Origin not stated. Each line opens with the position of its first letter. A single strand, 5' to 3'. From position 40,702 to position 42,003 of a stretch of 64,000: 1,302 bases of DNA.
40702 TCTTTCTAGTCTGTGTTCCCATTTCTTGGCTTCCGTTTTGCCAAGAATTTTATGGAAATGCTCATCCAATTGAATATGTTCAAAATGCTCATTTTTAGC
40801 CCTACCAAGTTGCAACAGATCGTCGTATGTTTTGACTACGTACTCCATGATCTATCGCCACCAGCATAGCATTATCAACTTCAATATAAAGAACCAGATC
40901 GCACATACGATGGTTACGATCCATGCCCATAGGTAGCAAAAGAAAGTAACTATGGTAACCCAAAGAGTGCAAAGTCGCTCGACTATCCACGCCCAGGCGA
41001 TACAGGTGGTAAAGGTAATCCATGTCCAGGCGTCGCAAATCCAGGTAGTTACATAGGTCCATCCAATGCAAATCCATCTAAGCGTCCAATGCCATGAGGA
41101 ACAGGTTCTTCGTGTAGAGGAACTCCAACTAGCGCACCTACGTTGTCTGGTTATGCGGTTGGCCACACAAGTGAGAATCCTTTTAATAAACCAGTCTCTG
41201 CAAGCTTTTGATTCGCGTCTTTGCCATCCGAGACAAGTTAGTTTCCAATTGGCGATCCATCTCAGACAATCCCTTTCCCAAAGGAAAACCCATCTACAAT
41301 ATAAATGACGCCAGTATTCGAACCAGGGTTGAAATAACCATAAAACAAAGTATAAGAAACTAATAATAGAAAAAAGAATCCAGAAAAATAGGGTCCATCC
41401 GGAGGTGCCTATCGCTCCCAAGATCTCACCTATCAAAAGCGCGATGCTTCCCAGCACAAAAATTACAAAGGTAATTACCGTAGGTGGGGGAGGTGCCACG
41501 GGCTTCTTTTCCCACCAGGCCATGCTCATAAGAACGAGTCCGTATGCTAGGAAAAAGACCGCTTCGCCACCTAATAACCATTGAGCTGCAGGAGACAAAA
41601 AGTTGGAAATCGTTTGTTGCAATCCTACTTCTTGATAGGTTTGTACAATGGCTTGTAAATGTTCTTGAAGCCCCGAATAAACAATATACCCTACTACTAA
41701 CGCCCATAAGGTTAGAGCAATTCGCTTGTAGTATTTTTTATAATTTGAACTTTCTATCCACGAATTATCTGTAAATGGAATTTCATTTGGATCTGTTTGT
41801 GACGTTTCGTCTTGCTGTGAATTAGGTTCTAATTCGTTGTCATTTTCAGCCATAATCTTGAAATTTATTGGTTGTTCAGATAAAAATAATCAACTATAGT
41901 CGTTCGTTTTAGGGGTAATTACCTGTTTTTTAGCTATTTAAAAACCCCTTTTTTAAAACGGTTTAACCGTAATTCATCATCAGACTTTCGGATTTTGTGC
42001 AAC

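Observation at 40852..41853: Membrane protein with a strict 11-residue Cys/Trp ladder (14 Cys)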

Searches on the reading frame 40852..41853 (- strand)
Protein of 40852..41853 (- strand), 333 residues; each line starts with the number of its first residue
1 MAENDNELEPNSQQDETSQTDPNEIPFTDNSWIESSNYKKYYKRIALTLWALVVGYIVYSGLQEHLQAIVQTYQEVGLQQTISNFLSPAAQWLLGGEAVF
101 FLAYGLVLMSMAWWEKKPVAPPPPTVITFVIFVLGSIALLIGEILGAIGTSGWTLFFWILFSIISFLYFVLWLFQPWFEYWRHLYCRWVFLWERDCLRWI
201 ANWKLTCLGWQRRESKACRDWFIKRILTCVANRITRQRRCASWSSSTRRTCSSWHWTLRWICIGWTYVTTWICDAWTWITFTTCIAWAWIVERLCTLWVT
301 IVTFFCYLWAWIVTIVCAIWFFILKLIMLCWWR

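Call 5: search_protein_families(library=pfam, proteins=[window:40852-41853:-], max_evalue=0.1)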
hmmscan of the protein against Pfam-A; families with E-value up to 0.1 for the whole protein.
window:40852-41853:- (333 aa): 0 families

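Call 6: search_protein_families(library=ncbifam, proteins=[window:40852-41853:-], max_evalue=0.1)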
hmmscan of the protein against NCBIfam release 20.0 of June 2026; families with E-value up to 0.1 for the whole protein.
window:40852-41853:- (333 aa): 0 families

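Call 8: find_homologous_proteins(query=window:40852-41853:-, max_evalue=0.01)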
Query window:40852-41853:- (333 aa): 6 proteins with E <= 0.01 among 1002 candidates.
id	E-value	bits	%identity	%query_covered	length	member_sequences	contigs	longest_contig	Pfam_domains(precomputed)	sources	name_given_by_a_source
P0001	8.8e-194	662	82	100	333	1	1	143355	-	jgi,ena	-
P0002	5.3e-146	505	64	100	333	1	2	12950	-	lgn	-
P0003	6.8e-83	297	46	94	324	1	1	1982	-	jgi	-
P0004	4.4e-76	275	52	72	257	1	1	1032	-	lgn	-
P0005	6.9e-53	198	33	97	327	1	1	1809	-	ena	-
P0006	1.7e-19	88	38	39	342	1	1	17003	-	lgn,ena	-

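Call 10: search_protein_families(library=pfam, proteins=[P0006, P0005, P0003], max_evalue=1)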
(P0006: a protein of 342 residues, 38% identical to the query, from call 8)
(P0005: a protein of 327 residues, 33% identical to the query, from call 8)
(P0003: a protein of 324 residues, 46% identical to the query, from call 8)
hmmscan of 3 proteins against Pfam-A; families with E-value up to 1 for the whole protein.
P0006 (342 aa): 2 families
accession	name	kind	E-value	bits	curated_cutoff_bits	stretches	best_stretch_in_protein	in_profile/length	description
PF05547.17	Peptidase_M6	-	0.00014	21.7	22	1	274-332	225-284/294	Immune inhibitor A peptidase M6, catalytic domain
PF13583.11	Reprolysin_4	-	0.01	16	22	1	242-309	108-173/203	Metallo-peptidase family M12B Reprolysin-like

P0005 (327 aa): 0 families

P0003 (324 aa): 0 families

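Call 11: find_encoding_contigs(protein=P0006, flank=8000, max_places=4)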
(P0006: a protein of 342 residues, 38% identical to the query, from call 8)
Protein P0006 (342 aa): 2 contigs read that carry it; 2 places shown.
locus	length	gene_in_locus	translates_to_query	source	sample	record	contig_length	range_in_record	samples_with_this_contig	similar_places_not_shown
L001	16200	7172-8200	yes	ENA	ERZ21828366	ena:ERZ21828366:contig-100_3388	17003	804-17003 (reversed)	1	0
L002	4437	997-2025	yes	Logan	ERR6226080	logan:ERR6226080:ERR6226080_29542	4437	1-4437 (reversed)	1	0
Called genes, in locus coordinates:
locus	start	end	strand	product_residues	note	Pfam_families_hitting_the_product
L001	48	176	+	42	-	-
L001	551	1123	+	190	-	PF05685:Uma2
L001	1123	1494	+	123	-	PF02311:AraC_binding (faint), PF07883:Cupin_2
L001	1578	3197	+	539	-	PF00370:FGGY_N, PF02782:FGGY_C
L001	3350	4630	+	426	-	PF00202:Aminotran_3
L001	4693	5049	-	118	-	PF06155:GBBH-like_N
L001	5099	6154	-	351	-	PF13620:CarboxypepD_reg, PF13715:CarbopepD_reg_2 (weak)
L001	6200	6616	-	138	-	PF01951:Archease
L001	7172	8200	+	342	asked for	-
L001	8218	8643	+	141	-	-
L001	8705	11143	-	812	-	PF00521:DNA_topoisoIV, PF03989:DNA_gyraseA_C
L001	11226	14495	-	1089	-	PF02518:HATPase_c, PF00204:DNA_gyraseB, PF14890:Intein_splicing, PF01751:Toprim, PF00986:DNA_gyraseB_C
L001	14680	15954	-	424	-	PF01041:DegT_DnrJ_EryC1, PF01053:Cys_Met_Meta_PP (weak)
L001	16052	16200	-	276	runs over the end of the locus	PF04909:Amidohydro_2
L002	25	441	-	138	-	PF01951:Archease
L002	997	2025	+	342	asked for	-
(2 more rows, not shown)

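Call 12: find_encoding_contigs(protein=P0001, flank=8000, max_places=4)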
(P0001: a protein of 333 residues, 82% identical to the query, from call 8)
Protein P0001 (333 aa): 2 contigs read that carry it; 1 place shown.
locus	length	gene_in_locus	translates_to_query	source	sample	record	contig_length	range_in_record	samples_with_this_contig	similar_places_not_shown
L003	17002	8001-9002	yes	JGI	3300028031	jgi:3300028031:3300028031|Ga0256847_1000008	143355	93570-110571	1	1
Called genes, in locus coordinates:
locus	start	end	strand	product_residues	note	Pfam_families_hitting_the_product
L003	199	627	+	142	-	-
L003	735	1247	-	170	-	PF01625:PMSR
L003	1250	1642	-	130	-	-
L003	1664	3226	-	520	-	PF02696:SelO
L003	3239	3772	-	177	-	PF14542:Acetyltransf_CG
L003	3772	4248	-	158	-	PF00578:AhpC-TSA, PF08534:Redoxin, PF13905:Thioredoxin_8 (weak)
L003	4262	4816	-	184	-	PF01625:PMSR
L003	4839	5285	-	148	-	PF01641:SelR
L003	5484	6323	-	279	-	PF12833:HTH_18, PF00165:HTH_AraC (weak)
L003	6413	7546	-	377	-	PF00149:Metallophos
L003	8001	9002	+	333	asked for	-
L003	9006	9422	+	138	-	-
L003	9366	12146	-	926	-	PF13424:TPR_12 (faint), PF00515:TPR_1 (faint), PF07719:TPR_2 (faint), PF13176:TPR_7 (faint), PF12770:CHAT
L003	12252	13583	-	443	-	PF00082:Peptidase_S8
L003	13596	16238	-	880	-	PF18962:Por_Secre_tail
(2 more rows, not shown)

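Call 14: find_encoding_contigs(protein=P0002, flank=8000, max_places=4)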
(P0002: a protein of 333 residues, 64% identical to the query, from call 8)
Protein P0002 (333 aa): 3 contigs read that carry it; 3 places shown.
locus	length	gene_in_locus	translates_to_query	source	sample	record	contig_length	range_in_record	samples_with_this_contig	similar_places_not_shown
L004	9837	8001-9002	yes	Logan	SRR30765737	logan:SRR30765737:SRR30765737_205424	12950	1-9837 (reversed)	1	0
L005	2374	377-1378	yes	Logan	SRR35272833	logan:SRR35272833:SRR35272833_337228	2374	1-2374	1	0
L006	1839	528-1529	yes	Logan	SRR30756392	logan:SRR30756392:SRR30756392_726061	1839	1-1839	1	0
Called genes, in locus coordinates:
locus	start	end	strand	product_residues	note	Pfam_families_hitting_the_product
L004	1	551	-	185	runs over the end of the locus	PF04127:DFP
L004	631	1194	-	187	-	PF02441:Flavoprotein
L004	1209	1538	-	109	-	PF01192:RNA_pol_Rpb6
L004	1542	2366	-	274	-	PF13525:YfiO, PF13174:TPR_6 (faint), PF13525:YfiO (weak)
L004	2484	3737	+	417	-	PF00155:Aminotran_1_2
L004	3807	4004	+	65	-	-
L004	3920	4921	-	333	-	PF00890:FAD_binding_2 (faint), PF01134:GIDA (faint), PF07992:Pyr_redox_2, PF13738:Pyr_redox_3, PF00070:Pyr_redox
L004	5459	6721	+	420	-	PF17293:Arm-DNA-bind_5, PF13102:Phage_int_SAM_5, PF00589:Phage_integrase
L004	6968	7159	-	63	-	-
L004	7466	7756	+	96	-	PF00216:Bac_DNA_binding, PF18291:HU-HIG, PF14908:HU-CCDC81_euk_1 (weak)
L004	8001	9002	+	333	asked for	-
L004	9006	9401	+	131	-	-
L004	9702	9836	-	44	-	?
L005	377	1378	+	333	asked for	-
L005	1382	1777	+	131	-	-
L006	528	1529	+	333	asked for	-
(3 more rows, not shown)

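Call 15: find_encoding_contigs(protein=P0005, flank=8000, max_places=4)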
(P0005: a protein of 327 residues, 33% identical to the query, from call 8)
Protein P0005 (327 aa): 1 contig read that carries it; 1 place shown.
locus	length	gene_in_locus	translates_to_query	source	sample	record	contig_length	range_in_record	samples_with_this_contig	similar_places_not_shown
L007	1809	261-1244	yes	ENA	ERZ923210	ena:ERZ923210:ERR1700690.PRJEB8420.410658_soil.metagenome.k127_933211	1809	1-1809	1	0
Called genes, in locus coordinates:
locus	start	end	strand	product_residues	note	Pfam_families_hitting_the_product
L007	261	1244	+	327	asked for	-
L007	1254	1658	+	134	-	-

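Call 16: find_encoding_contigs(protein=P0003, flank=8000, max_places=4)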
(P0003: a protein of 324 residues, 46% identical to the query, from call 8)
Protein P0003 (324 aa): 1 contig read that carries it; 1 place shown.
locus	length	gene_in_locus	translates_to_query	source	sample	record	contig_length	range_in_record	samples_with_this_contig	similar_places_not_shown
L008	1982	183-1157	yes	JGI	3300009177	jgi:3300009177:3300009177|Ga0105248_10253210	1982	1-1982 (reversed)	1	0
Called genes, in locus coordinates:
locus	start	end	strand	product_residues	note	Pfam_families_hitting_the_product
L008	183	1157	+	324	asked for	-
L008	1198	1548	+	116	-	-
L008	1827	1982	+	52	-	?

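Call 29: predict_structure(alignment_id=A4)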
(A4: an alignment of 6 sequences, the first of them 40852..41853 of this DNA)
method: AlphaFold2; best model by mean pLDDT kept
length: 333 residues; sequences in the alignment: 6
mean_pLDDT: 70.9   pTM: 0.43
mean pLDDT of the five models: 70.9, 69.6, 69.4, 67.6, 63.8
residues with pLDDT >= 90: 111; 70-90: 45; 50-70: 124; < 50: 53
segments of 3 or more residues with pLDDT < 50: 1-24, 94-98, 105-116, 330-333
pLDDT, mean of each block of 10 residues (from residue 1): 30 31 47 57 62 66 57 57 52 50 49 49 65 70 59 63 70 67 70 84 93 95 96 95 93 91 93 95 96 95 93 88 70 41
secondary structure, 60 per line:
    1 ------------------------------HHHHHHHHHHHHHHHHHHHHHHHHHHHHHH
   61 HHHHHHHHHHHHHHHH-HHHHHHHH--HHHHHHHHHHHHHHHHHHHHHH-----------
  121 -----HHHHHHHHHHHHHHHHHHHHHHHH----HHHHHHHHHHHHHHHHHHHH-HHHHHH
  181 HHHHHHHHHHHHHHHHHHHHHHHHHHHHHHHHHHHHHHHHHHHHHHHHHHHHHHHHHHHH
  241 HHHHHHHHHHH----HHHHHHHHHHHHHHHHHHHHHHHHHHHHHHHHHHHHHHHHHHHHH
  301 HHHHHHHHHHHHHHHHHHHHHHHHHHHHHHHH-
elements in order: H31-76 H78-85 H88-109 H126-149 H154-173 H175-251 H256-332

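Call 32: search_protein_representatives(alignment_id=A4)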
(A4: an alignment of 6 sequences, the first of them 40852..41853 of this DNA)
Query: 6 sequences, 328 profile positions. Proteins with E-value up to 0.001 (for the whole library): 185; up to 1e-10: 59; up to 1e-30: 4. The best 150 are listed.
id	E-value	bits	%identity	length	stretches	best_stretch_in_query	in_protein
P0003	5.8e-149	512.2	-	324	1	1-328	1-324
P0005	6.6e-143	492.3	-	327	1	11-328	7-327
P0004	9.0e-89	314.4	-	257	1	3-214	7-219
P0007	8.6e-46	173.1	-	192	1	16-159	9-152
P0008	2.2e-29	119.2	-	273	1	179-327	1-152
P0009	9.6e-27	110.5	-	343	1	190-325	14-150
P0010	5.5e-26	108.0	-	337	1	14-327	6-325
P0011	1.9e-23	99.7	-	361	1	129-325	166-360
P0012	2.4e-23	99.4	-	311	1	36-326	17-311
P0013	8.0e-23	97.6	-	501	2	185-315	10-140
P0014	1.0e-22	97.3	-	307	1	111-326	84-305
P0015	2.3e-22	96.1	-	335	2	36-326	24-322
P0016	3.1e-19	85.8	-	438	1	76-320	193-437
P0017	3.6e-19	85.6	-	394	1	154-326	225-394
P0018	3.8e-19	85.6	-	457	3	200-316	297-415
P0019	3.8e-19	85.5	-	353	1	148-327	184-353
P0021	3.0e-17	79.3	-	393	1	200-314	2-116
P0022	5.8e-17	78.4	-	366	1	148-327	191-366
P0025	2.6e-16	76.2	-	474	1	139-311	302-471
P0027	8.6e-16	74.5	-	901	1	191-317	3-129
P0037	3.0e-13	66.1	-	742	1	181-326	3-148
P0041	5.7e-13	65.2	-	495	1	125-327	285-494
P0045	1.8e-12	63.6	-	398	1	125-326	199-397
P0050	3.7e-12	62.6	-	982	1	192-312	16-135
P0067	1.5e-10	57.3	-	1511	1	190-314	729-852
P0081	1.4e-09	54.1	-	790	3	183-315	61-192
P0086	3.2e-09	52.9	-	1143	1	190-310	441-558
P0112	3.0e-07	46.5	-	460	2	212-313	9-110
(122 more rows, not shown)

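Call 35: fold_search(model_id=the predicted structure, library=pdb)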
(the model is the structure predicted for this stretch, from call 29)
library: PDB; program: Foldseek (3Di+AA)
matches with E <= 10: 71; with E <= 0.001: 0
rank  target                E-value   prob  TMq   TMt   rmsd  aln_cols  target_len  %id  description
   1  3qwe                  6.9e-01  0.75  0.30  0.36  30.6       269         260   10  Crystal structure of the N-terminal domain of the GEM interacting protein (released 2011-03-23)
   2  6h2f_A                2.0e+00  0.13  0.20  0.20  30.9       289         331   11  Structure of the pre-pore AhlB of the tripartite alpha-pore forming toxin, AHL, from Aeromonas hydrophila. (released 2019-07-10)
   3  6r1j_J                2.2e+00  0.20  0.22  0.27  32.9       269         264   12  Structure of the soluble AhlC triple head mutant of the tripartite alpha-pore forming toxin, AHL, from Aeromonas hydro (released 2019-07-10)
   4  6grj_E                2.3e+00  0.14  0.20  0.20  29.3       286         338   10  Structure of the AhlB pore of the tripartite alpha-pore forming toxin, AHL, from Aeromonas hydrophila. (released 2019-07-03)
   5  7a0g_FFF              2.6e+00  0.28  0.27  0.28  13.9       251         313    7  Structure of the SmhB pore of the tripartite alpha-pore forming toxin, Smh, from Serratia marcescens. (released 2021-03-31)
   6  6h2f_C                2.9e+00  0.11  0.20  0.20  30.0       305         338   10  Structure of the pre-pore AhlB of the tripartite alpha-pore forming toxin, AHL, from Aeromonas hydrophila. (released 2019-07-10)
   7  7a0g_DDD              3.0e+00  0.23  0.27  0.28  12.0       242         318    8  Structure of the SmhB pore of the tripartite alpha-pore forming toxin, Smh, from Serratia marcescens. (released 2021-03-31)
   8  6grj_A                3.0e+00  0.10  0.20  0.20  30.3       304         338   10  Structure of the AhlB pore of the tripartite alpha-pore forming toxin, AHL, from Aeromonas hydrophila. (released 2019-07-03)
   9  7a0g_III              3.2e+00  0.25  0.28  0.30  14.1       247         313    7  Structure of the SmhB pore of the tripartite alpha-pore forming toxin, Smh, from Serratia marcescens. (released 2021-03-31)
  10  7a0g_AAA              3.2e+00  0.14  0.20  0.20  14.2       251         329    9  Structure of the SmhB pore of the tripartite alpha-pore forming toxin, Smh, from Serratia marcescens. (released 2021-03-31)
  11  6djl_B                3.3e+00  0.12  0.15  0.19  15.5       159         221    5  Crystal structure of the Rab11 GEF SH3BP5 bound to nucleotide free Rab11A (released 2018-09-26)
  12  6h2f_G                3.3e+00  0.10  0.20  0.20  30.8       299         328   11  Structure of the pre-pore AhlB of the tripartite alpha-pore forming toxin, AHL, from Aeromonas hydrophila. (released 2019-07-10)
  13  6grj_B                3.5e+00  0.14  0.22  0.22  19.2       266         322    8  Structure of the AhlB pore of the tripartite alpha-pore forming toxin, AHL, from Aeromonas hydrophila. (released 2019-07-03)
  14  9hmx_A                3.9e+00  0.20  0.21  0.31   8.7       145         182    7  Structure of SteB-RipA complex from Mycobacterium tuberculosis (released 2025-07-30)
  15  7a0g_BBB              3.9e+00  0.10  0.19  0.20  13.0       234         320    8  Structure of the SmhB pore of the tripartite alpha-pore forming toxin, Smh, from Serratia marcescens. (released 2021-03-31)
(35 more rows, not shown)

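Call 39: search_protein_families(library=pfam, alignment_id=A5, max_evalue=0.001)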
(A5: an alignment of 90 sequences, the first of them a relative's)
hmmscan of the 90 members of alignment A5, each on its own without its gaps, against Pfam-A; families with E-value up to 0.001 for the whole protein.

A. member 1, P0011 (361 aa): 0 families

B. families by the number of members that match (of 90 scanned): 33 families (the first 25 are shown)
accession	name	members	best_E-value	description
PF04185.19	Phosphoesterase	12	2.2e-75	Phosphoesterase family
PF13964.12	Kelch_6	5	3.4e-09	Kelch motif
PF00722.28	Glyco_hydro_16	4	1.9e-19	Glycosyl hydrolases family 16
PF01344.31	Kelch_1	4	2e-10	Kelch motif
PF00082.27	Peptidase_S8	3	1.1e-31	Subtilase family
PF07646.21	Kelch_2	3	6.9e-06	Kelch motif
PF24981.1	Beta-prop_ATRN-LZTR1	3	1.4e-05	Attractin/LZTR1 beta-propeller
PF00232.24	Glyco_hydro_1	2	1.2e-64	Glycosyl hydrolase family 1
PF01764.32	Lipase_3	2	8.2e-29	Lipase (class 3)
PF09118.17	GO-like_E_set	2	2.3e-28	Galactose oxidase-like, Early set domain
PF07250.17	Glyoxal_oxid_N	2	6.4e-12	Glyoxal oxidase N-terminus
PF13418.12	Kelch_4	2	5.7e-06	Galactose oxidase, central domain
PF24681.1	Kelch_KLHDC2_KLHL20_DRC7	2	6.8e-06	KLHDC2/KLHL20/DRC7 Kelch-repeats domain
PF00413.30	Peptidase_M10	2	0.00034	Matrixin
PF14751.11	DUF4474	1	9.2e-67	Domain of unknown function (DUF4474)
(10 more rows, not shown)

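Call 40: list_cluster_members(proteins=[P0037, P0027, P0067, P0086, P0013, P0021, P0018, P0011, P0009, P0010])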
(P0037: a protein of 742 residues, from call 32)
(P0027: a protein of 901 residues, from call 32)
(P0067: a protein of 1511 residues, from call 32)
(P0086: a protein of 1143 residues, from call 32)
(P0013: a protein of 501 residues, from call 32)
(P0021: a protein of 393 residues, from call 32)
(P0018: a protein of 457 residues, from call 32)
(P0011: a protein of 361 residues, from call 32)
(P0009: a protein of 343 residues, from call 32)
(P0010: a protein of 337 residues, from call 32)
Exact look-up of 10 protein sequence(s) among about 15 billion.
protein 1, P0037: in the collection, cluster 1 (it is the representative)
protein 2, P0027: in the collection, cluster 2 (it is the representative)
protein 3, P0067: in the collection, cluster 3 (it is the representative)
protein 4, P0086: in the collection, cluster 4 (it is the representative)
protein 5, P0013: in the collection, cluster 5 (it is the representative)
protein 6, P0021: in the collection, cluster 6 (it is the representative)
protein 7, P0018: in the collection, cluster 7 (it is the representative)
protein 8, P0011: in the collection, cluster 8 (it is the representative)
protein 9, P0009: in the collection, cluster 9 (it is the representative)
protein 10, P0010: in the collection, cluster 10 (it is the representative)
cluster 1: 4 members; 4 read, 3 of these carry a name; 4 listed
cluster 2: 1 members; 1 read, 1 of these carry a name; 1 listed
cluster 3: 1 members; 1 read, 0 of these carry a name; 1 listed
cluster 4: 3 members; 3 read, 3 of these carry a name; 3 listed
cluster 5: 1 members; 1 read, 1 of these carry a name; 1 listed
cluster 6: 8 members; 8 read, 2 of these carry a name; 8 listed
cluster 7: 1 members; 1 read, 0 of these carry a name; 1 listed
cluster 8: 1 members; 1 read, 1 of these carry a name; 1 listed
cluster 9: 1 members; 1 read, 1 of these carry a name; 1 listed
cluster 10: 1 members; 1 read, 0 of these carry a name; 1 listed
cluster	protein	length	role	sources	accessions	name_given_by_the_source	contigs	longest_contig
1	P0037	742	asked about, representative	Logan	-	-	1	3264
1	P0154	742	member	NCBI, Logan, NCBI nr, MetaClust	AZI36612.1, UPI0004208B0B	hypothetical protein EGO55_12160 [Caenibius tardaugens NBRC 16725] | status=active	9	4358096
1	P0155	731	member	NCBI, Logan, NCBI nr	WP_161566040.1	alkaline phosphatase family protein [Caenibius tardaugens]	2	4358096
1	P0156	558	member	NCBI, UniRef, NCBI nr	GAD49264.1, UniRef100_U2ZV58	hypothetical protein NT2_05_01840 [Caenibius tardaugens NBRC 16725] | Phospholipase C n=2 Tax=Caenibius TaxID=2827482 RepID=U2ZV58_9SPHN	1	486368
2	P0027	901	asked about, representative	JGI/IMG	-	beta-glucosidase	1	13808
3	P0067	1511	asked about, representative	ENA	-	-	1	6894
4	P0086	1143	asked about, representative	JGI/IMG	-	Domain of unknown function (DUF1929)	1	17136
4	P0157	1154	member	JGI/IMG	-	hypothetical protein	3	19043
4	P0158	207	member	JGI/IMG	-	hypothetical protein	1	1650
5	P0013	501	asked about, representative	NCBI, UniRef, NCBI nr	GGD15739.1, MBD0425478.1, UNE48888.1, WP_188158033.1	hypothetical protein [Aquisalinus flavus] | Uncharacterized protein n=1 Tax=Aquisalinus flavus TaxID=1526572 RepID=A0A8J2V5T1_9PROT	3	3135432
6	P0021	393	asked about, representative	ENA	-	-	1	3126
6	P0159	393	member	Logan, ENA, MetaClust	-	\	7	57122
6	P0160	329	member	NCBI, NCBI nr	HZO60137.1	MAG TPA: hypothetical protein VFB51_10630 [Solirubrobacterales bacterium] | hypothetical protein [Solirubrobacterales bacterium]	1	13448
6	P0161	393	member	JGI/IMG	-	-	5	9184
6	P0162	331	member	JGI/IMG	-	-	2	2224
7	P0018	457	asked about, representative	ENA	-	-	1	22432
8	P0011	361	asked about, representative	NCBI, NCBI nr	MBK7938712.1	MAG: hypothetical protein IPJ82_17220 [Lewinellaceae bacterium] | hypothetical protein [Lewinellaceae bacterium]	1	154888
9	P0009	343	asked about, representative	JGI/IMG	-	hypothetical protein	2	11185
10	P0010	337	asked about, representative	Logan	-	-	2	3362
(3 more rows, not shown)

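Call 43: find_encoding_contigs(protein=P0010, flank=6000, max_places=3)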
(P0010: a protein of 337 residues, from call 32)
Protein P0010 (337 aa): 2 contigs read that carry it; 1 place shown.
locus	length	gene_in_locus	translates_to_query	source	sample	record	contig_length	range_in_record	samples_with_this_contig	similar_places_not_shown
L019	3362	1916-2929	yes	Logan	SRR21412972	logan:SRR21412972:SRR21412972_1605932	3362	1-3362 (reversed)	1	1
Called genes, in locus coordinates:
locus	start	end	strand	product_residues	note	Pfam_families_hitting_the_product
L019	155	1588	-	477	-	PF00474:SSF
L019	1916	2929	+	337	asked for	-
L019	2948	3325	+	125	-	-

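Call 45: search_protein_families(library=ncbifam, proteins=[P0037, P0021, P0027, P0013, P0018, P0011, P0081, P0112, P0050, P0016], max_evalue=0.01)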
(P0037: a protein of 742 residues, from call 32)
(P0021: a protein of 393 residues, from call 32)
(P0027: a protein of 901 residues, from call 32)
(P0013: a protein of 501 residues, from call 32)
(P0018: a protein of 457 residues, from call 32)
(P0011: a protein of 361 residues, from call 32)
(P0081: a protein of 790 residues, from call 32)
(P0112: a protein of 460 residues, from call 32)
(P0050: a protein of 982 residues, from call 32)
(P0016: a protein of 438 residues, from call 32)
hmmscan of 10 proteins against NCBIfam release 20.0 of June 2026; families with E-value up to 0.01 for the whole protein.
P0037 (742 aa): 2 families
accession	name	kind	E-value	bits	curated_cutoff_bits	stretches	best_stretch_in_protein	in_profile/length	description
TIGR03396.1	PC_PLC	equivalog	4.2e-28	98.1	580.25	3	455-568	297-426/688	phosphocholine-specific phospholipase C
TIGR03397.1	acid_phos_Burk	subfamily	5.2e-18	65.5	362.75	1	459-571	361-456/483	acid phosphatase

P0021 (393 aa): 1 family
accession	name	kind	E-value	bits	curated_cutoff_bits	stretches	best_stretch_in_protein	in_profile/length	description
TIGR03935.1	fragilysin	equivalog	0.00018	20.6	190.7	1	287-368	283-365/386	fragilysin family metalloproteinase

P0027 (901 aa): 10 families
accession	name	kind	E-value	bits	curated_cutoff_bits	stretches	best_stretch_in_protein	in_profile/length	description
TIGR03356.1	BGL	equivalog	2.2e-56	191.6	478.5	3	468-665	234-421/427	GH1 family beta-glucosidase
NF041004.1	Beta_gal_BgaS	equivalog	3.2e-56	190.9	475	2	518-687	309-475/479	beta-galactosidase BgaS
NF010036.0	PRK13511.1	subfamily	1.5e-38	132.6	610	3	519-674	290-462/469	6-phospho-beta-galactosidase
TIGR01233.1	lacG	equivalog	6.6e-28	97.8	561.2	3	519-668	289-459/472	6-phospho-beta-galactosidase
NF011589.0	PRK15014.1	subfamily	3.4e-24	85.9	686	2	150-350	7-178/477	6-phospho-beta-glucosidase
NF007154.0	PRK09589.1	subfamily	1.2e-22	80.4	624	3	149-286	4-136/476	6-phospho-beta-glucosidase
NF007158.0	PRK09593.1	subfamily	1.1e-17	63.9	639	2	148-350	5-182/478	6-phospho-beta-glucosidase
NF007356.0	PRK09852.1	subfamily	6e-17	61.5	623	2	148-287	3-141/474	6-phospho-beta-glucosidase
TIGR03789.1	pdsO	hypoth_equivalog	0.00041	20.1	152.2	1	424-466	41-82/243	sortase-associated OmpA-like protein PdsO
NF053611.1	YiaD_Gzip_OmpA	equivalog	0.00086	19.1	175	1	417-466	20-73/206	YiaD family glycine zipper/OmpA-like lipoprotein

P0013 (501 aa): 0 families

P0018 (457 aa): 0 families

P0011 (361 aa): 0 families

P0081 (790 aa): 2 families
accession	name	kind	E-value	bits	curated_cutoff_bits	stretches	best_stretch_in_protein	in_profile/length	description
TIGR03396.1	PC_PLC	equivalog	2.1e-35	122.3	580.25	2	259-490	20-233/688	phosphocholine-specific phospholipase C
TIGR03397.1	acid_phos_Burk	subfamily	2.2e-26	93.1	362.75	1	554-664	363-457/483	acid phosphatase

P0112 (460 aa): 20 families
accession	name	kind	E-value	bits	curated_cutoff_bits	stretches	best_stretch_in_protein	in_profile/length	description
TIGR00911.1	2A0308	subfamily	1.4e-46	159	701.8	1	209-422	258-469/505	L-type amino acid transporter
TIGR00909.1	2A0306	subfamily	2e-18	66.6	556.8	1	213-399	218-406/429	amino acid transporter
NF053761.1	BrChAATpBcaP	equivalog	1.7e-11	43.9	690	1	209-398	236-427/460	branched-chain amino acid transporter BcaP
TIGR00908.1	2A0305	equivalog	2.1e-11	43.4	381.75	1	213-415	214-419/442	ethanolamine permease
TIGR00905.1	2A0302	subfamily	2.7e-10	39.7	409.05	1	216-336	225-346/473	basic amino acid/polyamine antiporter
NF008466.1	PRK11357.1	equivalog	4.4e-10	39.1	800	1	207-370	213-379/446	fructoselysine/psicoselysine transporter FrlA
NF008245.0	PRK11021.1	equivalog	2.3e-09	36.8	284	1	208-347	202-346/419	L-methionine/branched-chain amino acid transporter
TIGR03810.1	arg_ornith_anti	equivalog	2.9e-09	36.1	591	1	221-391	225-399/468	arginine-ornithine antiporter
TIGR00907.1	2A0304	subfamily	1.6e-07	30.6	598.3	1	210-336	237-370/482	amino acid permease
NF008272.0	PRK11049.1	equivalog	6e-07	28.8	732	1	214-399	236-428/470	D-serine/D-alanine/glycine transporter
NF053774.1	TmaoPremMsil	equivalog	6.8e-07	28.3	690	1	210-397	243-432/520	trimethylamine N-oxide permease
TIGR00906.1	2A0303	subfamily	1.3e-06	27.1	681.7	1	209-343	268-402/602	cationic amino acid transport permease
NF007938.0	PRK10655.1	equivalog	6.3e-06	25.7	409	1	214-338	213-341/438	putrescine-ornithine antiporter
NF007929.0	PRK10644.1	equivalog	9.9e-06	24.5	574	1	215-336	216-338/445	arginine/agmatine antiporter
NF053662.1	Glu_GABA_anti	equivalog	2.1e-05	23.7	640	1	213-389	210-396/468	glutamate/gamma-aminobutyrate antiporter GadC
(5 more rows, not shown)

P0050 (982 aa): 0 families

P0016 (438 aa): 1 family
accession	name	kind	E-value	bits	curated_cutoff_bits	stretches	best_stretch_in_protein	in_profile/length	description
NF058597.1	CoaZ_rpt_PGGG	domain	0.00012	22.1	30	1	33-120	2-86/88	choice-of-anchor Z repeating domain-containing protein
